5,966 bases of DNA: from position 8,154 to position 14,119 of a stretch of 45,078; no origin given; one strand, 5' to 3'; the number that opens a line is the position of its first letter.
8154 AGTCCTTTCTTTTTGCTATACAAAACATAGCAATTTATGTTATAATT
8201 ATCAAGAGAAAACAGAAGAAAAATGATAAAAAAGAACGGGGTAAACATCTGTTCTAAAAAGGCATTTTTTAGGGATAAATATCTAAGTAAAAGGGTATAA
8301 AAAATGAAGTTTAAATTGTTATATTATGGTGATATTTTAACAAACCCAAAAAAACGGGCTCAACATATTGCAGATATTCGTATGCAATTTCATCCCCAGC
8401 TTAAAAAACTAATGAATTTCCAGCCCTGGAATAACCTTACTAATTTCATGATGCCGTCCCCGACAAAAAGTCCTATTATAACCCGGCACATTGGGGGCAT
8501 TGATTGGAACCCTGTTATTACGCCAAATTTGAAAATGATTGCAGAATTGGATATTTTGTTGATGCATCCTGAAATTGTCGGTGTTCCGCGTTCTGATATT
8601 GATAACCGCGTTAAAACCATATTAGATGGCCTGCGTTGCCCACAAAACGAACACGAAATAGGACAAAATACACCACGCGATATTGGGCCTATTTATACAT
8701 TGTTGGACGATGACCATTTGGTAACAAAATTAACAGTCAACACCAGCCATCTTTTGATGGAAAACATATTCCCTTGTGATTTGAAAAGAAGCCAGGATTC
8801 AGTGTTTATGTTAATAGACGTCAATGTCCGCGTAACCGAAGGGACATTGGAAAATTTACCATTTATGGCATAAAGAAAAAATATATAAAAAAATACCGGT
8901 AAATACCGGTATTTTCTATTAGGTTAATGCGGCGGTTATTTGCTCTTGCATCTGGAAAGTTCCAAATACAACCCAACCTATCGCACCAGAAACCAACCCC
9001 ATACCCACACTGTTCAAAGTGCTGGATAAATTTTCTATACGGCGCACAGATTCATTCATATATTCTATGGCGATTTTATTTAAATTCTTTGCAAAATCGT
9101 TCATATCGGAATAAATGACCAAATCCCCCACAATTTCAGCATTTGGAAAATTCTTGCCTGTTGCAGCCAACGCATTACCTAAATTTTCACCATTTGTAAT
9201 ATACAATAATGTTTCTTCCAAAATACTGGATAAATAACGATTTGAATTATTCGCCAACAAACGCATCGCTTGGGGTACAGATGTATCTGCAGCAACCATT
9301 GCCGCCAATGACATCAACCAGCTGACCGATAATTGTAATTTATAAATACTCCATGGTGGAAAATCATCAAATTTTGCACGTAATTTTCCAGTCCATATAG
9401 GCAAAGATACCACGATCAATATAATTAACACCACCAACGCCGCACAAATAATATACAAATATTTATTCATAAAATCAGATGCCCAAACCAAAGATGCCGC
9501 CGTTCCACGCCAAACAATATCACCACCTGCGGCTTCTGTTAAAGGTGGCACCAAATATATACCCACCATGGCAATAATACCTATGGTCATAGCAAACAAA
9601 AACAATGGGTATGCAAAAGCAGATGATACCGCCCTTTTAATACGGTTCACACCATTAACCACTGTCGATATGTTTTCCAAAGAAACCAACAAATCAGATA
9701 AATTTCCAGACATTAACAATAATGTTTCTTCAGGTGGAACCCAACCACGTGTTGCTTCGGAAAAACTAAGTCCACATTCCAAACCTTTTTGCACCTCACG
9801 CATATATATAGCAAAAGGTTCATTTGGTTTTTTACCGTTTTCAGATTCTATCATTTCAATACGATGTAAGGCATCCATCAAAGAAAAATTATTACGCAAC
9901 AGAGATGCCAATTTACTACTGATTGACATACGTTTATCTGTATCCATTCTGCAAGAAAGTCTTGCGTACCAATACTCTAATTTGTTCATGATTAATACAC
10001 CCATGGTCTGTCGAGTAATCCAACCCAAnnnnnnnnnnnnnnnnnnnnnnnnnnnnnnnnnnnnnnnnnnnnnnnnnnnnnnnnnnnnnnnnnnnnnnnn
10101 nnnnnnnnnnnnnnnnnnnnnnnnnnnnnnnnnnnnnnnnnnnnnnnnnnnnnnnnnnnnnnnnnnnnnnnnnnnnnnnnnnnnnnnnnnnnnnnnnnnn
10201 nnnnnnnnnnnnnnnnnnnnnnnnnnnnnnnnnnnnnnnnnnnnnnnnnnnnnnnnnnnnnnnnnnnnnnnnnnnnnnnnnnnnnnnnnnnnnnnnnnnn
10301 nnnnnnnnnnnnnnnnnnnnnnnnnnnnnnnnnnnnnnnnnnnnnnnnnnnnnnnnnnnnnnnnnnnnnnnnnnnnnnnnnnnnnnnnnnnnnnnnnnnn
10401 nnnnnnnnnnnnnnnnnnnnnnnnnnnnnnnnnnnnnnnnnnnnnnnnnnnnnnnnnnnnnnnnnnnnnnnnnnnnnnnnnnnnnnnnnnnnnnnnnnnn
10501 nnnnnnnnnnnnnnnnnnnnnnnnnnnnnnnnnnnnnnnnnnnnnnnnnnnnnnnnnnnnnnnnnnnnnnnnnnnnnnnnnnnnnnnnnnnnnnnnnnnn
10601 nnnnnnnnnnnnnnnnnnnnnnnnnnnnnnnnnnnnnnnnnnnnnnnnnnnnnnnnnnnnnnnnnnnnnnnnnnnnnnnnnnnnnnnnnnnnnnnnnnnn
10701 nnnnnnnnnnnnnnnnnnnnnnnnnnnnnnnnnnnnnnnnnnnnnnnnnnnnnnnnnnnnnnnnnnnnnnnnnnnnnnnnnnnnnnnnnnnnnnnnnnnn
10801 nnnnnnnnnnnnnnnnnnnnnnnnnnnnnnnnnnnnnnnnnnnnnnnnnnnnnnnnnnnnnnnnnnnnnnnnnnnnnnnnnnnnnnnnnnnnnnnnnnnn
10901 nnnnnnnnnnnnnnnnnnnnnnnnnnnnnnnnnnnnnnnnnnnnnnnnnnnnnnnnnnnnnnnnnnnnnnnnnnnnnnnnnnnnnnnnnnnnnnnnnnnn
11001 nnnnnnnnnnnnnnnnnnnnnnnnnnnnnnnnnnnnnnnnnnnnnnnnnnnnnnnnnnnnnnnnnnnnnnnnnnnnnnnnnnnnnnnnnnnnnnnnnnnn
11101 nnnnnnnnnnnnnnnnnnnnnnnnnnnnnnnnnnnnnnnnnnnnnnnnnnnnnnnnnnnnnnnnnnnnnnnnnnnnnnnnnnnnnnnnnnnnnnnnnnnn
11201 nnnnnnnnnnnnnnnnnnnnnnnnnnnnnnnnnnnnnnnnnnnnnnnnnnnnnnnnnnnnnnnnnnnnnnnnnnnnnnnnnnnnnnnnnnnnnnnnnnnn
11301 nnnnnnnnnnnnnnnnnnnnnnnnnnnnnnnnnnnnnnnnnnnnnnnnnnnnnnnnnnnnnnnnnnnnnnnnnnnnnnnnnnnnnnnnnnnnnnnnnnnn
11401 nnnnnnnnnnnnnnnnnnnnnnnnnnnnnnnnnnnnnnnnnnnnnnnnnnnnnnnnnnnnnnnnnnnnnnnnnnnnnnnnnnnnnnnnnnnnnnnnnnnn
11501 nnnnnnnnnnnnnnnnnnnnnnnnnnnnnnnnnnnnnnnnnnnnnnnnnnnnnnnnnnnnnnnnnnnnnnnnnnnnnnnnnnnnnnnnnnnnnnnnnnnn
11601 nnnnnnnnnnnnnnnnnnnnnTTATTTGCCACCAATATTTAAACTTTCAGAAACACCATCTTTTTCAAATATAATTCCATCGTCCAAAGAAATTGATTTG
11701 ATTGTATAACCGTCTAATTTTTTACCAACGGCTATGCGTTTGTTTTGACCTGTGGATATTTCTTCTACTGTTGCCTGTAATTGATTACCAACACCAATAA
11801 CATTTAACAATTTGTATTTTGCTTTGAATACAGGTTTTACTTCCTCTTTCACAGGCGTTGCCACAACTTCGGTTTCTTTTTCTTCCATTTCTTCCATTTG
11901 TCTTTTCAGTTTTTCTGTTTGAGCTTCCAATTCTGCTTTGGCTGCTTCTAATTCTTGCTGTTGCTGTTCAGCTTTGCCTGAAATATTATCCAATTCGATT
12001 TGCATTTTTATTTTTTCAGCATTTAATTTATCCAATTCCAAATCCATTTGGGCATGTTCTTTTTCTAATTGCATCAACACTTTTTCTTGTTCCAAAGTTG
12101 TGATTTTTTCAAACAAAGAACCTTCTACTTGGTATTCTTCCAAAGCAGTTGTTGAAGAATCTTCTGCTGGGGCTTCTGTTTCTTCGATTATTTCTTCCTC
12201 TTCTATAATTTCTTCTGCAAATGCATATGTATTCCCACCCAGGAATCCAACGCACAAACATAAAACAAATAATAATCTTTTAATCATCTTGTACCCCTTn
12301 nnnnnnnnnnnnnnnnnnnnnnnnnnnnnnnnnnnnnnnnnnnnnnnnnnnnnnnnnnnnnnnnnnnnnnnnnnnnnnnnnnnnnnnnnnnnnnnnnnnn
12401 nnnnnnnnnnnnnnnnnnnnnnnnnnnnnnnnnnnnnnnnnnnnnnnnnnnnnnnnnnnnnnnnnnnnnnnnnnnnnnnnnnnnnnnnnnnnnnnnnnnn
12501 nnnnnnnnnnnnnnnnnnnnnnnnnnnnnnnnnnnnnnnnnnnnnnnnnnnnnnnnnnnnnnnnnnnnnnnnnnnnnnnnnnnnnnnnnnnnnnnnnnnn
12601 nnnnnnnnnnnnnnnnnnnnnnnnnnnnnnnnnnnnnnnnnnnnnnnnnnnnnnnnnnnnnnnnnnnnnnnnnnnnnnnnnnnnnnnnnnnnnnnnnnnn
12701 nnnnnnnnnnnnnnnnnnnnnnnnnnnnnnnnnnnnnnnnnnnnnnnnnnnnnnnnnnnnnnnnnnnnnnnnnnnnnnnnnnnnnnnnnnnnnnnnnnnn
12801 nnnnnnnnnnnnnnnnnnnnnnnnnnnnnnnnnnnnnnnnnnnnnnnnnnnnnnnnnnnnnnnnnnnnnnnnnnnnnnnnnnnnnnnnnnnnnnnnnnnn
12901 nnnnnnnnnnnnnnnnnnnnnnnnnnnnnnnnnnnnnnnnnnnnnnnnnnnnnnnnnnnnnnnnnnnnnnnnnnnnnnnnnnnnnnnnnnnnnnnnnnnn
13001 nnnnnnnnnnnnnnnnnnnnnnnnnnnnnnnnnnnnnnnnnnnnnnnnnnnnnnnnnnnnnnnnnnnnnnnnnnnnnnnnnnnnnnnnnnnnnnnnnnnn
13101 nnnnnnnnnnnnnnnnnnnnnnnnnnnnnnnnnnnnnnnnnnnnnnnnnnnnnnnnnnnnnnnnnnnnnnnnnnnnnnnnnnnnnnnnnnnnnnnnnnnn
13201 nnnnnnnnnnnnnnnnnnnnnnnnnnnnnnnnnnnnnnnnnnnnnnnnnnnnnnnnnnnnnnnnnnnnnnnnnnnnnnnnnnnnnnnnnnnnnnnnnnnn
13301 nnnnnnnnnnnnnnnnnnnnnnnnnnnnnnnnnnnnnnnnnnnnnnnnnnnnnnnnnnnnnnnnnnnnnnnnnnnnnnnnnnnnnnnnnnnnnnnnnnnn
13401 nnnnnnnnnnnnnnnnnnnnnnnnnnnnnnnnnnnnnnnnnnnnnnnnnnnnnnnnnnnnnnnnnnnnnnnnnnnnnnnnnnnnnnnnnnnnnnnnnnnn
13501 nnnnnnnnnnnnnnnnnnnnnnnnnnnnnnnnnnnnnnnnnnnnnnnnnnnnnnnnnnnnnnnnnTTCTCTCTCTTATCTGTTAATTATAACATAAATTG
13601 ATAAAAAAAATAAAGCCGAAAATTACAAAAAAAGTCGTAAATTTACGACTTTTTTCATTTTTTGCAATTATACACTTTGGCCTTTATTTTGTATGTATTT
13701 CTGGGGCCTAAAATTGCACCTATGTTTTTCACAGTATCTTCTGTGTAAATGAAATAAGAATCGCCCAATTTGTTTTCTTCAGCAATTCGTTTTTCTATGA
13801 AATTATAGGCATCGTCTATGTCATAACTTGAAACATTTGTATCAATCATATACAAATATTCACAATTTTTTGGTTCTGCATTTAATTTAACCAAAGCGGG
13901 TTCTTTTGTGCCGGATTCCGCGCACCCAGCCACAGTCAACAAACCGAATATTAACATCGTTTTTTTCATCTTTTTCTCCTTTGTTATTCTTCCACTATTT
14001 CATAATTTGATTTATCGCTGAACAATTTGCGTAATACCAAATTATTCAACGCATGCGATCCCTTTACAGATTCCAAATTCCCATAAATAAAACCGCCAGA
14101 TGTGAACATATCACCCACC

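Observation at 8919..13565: Orphan four-gene type IVb-pilus-like module (PilO/PilP/ATPase/platform) without pilin, secretin or peptidase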

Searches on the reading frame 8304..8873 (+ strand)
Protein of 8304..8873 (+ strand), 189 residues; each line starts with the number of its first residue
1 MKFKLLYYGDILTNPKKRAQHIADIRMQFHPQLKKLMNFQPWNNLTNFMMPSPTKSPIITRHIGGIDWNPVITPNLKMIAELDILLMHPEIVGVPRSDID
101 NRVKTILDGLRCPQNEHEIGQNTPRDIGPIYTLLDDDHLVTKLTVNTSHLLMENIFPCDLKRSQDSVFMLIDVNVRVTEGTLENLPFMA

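Call 3: search_protein_families(library=pfam, proteins=[window:8304-8873:+], max_evalue=0.1)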
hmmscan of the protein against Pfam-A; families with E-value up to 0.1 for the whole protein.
window:8304-8873:+ (189 aa): 0 families

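Call 4: search_protein_families(library=ncbifam, proteins=[window:8304-8873:+], max_evalue=0.1)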
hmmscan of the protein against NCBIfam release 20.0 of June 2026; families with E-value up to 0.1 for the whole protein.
window:8304-8873:+ (189 aa): 0 families

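Call 83: search_solved_structures(query=window:8304-8873:+, max_evalue=10)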
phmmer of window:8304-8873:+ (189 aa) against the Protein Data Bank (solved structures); distinct sequences matched with E-value up to 10: 6.
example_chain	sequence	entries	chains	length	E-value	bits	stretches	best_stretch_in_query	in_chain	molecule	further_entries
8hf7_A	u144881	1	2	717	0.34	13.9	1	4-90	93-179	Competence factor transporting ATP-binding protein/permease ComA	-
8hf4_A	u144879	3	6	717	0.34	13.9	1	4-90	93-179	Transport/processing ATP-binding protein ComA | Competence factor transporting ATP-binding protein/permease ComA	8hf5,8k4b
8hf6_A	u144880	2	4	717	0.34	13.9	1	4-90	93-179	Competence factor transporting ATP-binding protein/permease ComA | Transport/processing ATP-binding protein ComA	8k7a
4uu3_A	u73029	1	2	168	0.57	13.1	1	63-155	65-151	FERULIC ACID DECARBOXYLASE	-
4uu2_A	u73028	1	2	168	0.58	13.1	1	63-155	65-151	FERULIC ACID DECARBOXYLASE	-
5vgz_B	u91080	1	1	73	0.73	12.8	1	121-154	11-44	26S proteasome regulatory subunit 4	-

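Call 84: search_protein_families(library=pfam, proteins=[window:8304-8873:+], max_evalue=10)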
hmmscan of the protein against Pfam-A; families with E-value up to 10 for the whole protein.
window:8304-8873:+ (189 aa): 0 families

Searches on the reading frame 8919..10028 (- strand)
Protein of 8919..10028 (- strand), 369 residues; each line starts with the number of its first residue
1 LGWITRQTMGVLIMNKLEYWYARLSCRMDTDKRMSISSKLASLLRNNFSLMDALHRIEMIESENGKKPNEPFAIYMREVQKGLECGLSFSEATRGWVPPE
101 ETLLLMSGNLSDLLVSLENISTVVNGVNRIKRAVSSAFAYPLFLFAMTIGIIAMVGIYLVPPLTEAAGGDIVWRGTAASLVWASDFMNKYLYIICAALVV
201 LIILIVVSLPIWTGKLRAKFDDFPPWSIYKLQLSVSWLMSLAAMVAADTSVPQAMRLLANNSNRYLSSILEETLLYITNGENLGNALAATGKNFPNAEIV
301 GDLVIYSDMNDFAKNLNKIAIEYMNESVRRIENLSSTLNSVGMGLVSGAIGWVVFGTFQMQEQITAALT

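Call 3: search_protein_families(library=pfam, proteins=[window:8919-10028:-], max_evalue=0.1)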
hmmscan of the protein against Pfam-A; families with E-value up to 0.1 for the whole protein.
window:8919-10028:- (369 aa): 2 families
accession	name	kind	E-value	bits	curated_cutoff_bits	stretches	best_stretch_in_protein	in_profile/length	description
PF00482.28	T2SSF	-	3.3e-20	72.7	25.2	2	237-356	1-121/125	Type II secretion system (T2SS), protein F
PF05568.16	ASFV_J13L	-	0.092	13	23.6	1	176-212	16-52/189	African swine fever virus J13L protein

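Call 4: search_protein_families(library=ncbifam, proteins=[window:8919-10028:-], max_evalue=0.1)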
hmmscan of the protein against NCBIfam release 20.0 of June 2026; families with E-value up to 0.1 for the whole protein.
window:8919-10028:- (369 aa): 5 families
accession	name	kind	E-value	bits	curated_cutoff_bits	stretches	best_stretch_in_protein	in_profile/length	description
NF041012.2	T4P_ComGB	equivalog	5.4e-15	55.6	240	1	35-289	5-257/332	competence type IV pilus assembly protein ComGB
TIGR02120.1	GspF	equivalog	6e-14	52.1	424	2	24-210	56-241/401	type II secretion system inner membrane protein GspF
NF052606.1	T4PiliAsmPilCMyx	equivalog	4.8e-10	38.9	700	1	54-357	97-407/419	type IV pilus assembly protein PilC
NF007861.0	PRK10573.1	equivalog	6.2e-10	38.7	401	1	28-355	56-385/401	protein transport protein HofC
NF052607.1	T4PiliAsmPilCThrm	equivalog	8.8e-08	31.6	700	1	32-365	66-401/406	type IV pilus assembly protein PilC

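Call 32: search_solved_structures(query=window:8919-9989:-, max_evalue=1)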
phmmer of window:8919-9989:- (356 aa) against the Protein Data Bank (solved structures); distinct sequences matched with E-value up to 1: 2.
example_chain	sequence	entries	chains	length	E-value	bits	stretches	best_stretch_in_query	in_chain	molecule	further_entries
3jc8_Ca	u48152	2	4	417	5.2e-08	35.6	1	51-345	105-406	Type 4 fimbrial assembly protein PilC | PilC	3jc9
4hhx_A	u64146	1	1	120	0.1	15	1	19-108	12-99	Toxin coregulated pilus biosynthesis protein E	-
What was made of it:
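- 8919..9989 (-): pilR-type platform protein (GspF/PilC family). PilC 3jc8 at 5e-8 and TcpE 4hhx at 0.1 (call 32).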

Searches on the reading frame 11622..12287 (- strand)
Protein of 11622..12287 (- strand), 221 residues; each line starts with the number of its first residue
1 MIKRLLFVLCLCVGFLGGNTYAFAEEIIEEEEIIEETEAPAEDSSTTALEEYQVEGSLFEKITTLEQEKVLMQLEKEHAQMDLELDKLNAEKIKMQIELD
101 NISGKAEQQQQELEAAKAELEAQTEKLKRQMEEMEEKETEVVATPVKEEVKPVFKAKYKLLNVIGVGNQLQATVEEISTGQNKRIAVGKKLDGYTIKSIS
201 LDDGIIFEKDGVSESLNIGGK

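Call 3: search_protein_families(library=pfam, proteins=[window:11622-12287:-], max_evalue=0.1)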
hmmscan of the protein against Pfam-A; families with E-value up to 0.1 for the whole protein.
window:11622-12287:- (221 aa): 5 families
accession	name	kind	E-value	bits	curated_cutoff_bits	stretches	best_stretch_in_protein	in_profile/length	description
PF10186.14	ATG14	-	0.0039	16.8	33.2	1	61-142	41-121/347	Vacuolar sorting 38 and autophagy-related subunit 14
PF01297.22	ZnuA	-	0.0089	16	29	1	45-144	97-165/263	Zinc-uptake complex component A periplasmic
PF06785.16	UPF0242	-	0.03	14.8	33.5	1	7-137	49-169/194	Uncharacterised protein family (UPF0242) N-terminus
PF05549.16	Allexi_40kDa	-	0.07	13.1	26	0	59-148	68-155/271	Allexivirus 40kDa protein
PF11068.13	YlqD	-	0.093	13.5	27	1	61-143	12-97/131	YlqD protein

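Call 4: search_protein_families(library=ncbifam, proteins=[window:11622-12287:-], max_evalue=0.1)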
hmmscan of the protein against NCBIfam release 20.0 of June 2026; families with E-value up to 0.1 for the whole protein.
window:11622-12287:- (221 aa): 13 families
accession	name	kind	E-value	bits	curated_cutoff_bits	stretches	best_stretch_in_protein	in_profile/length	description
TIGR03021.1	pilP_fam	equivalog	5.7e-07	30.6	34.65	1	112-202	18-114/119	type IV pilus biogenesis protein PilP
NF009344.0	PRK12705.1-1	equivalog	9.7e-05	21.1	831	1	33-141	47-157/572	hypothetical protein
TIGR03319.1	RNase_Y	equivalog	0.0014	17.2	454.35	1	8-141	5-134/514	ribonuclease Y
NF010289.0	PRK13729.1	equivalog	0.0016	17.5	504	1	8-140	19-148/474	F-type conjugal transfer pilus assembly protein TraB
NF009120.0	PRK12472.1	subfamily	0.0094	14.8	369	1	35-142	200-307/508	hypothetical protein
TIGR02982.1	heterocyst_DevA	subfamily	0.024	14.2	295.8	1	156-191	121-156/220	ABC exporter ATP-binding subunit, DevA family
TIGR04211.1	SH3_and_anchor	equivalog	0.032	13.8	65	1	66-139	84-156/198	TIGR04211 family SH3 domain-containing protein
TIGR02168.1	SMC_prok_B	equivalog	0.035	11.8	567.35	1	34-141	374-479/1181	chromosome segregation protein SMC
NF006543.0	PRK09039.1-2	equivalog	0.048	13.5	305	1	55-143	77-166/350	peptidoglycan -binding protein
TIGR02169.1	SMC_prok_A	equivalog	0.071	10.7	729.4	1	26-157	835-964/1165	chromosome segregation protein SMC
TIGR03185.1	DNA_S_dndD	equivalog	0.077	11.4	245.85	1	57-178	377-496/650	DNA sulfur modification protein DndD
TIGR03752.1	conj_TIGR03752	hypoth_equivalog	0.092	12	241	1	32-142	33-136/471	TIGR03752 family integrating conjugative element protein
TIGR00414.1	serS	equivalog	0.093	11.7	301.65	0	69-150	13-99/418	serine--tRNA ligase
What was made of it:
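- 11622..12287 (-): pilP: signal peptide, a conserved coiled coil (about 51-110) and a conserved C-terminal beta domain (about 160-215). TIGR03021 at 30.6 bits, below its cut-off of 34.65 (call 4).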

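Call 9: find_encoding_contigs(protein=window:11622-12287:-, flank=10000, max_places=6)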
Protein window:11622-12287:- (221 aa): 17 contigs read that carry it; 6 places shown.
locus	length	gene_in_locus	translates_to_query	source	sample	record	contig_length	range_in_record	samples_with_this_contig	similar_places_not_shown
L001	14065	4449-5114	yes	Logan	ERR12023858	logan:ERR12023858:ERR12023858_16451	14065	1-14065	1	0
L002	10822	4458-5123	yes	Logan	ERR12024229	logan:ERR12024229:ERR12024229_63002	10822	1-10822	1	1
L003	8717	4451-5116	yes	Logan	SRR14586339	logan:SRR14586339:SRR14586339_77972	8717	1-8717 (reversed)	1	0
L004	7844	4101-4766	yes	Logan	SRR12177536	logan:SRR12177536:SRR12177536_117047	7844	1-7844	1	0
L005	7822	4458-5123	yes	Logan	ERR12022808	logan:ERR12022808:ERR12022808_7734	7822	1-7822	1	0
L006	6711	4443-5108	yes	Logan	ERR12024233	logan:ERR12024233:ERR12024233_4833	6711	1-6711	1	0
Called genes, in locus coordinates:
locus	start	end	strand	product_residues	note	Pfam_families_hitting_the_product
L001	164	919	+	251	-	PF04028:DUF374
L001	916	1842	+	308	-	PF02606:LpxK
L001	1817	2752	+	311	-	PF03331:LpxC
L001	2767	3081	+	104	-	-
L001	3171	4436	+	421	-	PF06864:PAP_PilO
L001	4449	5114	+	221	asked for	-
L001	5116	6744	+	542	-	PF00437:T2SSE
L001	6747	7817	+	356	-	PF00482:T2SSF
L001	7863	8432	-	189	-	-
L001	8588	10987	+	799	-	PF02518:HATPase_c, PF00204:DNA_gyraseB, PF01751:Toprim, PF00986:DNA_gyraseB_C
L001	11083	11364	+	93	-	-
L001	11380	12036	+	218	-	-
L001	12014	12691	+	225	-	-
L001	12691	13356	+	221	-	PF03167:UDG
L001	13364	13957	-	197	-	PF09411:PagL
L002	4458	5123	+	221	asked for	-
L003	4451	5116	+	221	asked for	-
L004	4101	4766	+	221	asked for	-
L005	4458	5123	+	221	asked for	-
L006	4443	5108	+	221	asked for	-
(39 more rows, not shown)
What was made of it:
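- Tried and rejected: The 221-aa protein worked (call 9).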

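Call 31: search_solved_structures(query=window:11622-12287:-, max_evalue=10)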
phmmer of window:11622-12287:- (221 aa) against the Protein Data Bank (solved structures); distinct sequences matched with E-value up to 10: 12.
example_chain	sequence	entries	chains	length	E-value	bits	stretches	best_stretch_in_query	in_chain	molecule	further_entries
2zsg_A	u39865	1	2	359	0.037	17.3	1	45-127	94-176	Aminopeptidase P, putative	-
8s2f_AAA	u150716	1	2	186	0.11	15.8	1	30-144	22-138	Lipoprotein, putative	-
7oio_A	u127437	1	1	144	0.18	15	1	159-218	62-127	General secretion pathway protein C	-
6pf2_A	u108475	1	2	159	0.25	14.6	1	61-141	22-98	Myosin, heavy polypeptide 7, cardiac muscle, beta variant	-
8s2p_AAA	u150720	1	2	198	0.52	13.6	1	30-144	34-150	Lipoprotein, putative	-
7tbi_M1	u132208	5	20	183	0.54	13.5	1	76-193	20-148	Nsp1 | NUP62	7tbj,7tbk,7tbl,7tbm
6qpw_E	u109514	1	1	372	0.57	13.4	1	93-175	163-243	Sister chromatid cohesion protein 1,Structural maintenance of chromosomes protein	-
7x5e_A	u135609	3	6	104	0.61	13.3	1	72-110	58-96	Transcription factor MafG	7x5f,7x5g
3a5t_A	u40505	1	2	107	0.7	13.1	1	72-110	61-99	Transcription factor MafG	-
5cws_C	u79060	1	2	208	0.73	13.1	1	76-193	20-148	Nucleoporin NSP1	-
3s9g_A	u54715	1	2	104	1.4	12.2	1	64-114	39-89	Protein HEXIM1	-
8t1i_B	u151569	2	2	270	2.5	11.3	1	46-158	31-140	Mediator of RNA polymerase II transcription subunit 4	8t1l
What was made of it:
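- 11622..12287 (-): Weak GspC HR-domain match, 7oio, E 0.18 (call 31).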

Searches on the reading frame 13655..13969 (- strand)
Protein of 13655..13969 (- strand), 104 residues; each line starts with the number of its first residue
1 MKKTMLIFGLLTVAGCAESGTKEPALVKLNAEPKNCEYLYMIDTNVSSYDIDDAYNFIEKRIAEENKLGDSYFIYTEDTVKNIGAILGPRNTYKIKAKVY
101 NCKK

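Call 3: search_protein_families(library=pfam, proteins=[window:13655-13969:-], max_evalue=0.1)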
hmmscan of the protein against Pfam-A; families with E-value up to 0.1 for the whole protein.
window:13655-13969:- (104 aa): 0 families

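Call 4: search_protein_families(library=ncbifam, proteins=[window:13655-13969:-], max_evalue=0.1)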
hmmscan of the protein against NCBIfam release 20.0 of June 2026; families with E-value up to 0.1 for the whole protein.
window:13655-13969:- (104 aa): 0 families

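Call 84: search_protein_families(library=pfam, proteins=[window:13655-13969:-], max_evalue=10)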
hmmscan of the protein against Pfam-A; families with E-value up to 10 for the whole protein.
window:13655-13969:- (104 aa): 1 family
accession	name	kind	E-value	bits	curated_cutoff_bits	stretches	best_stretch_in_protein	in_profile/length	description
PF03090.23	Replicase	-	0.18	12.4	26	1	19-47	42-69/130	Replicase family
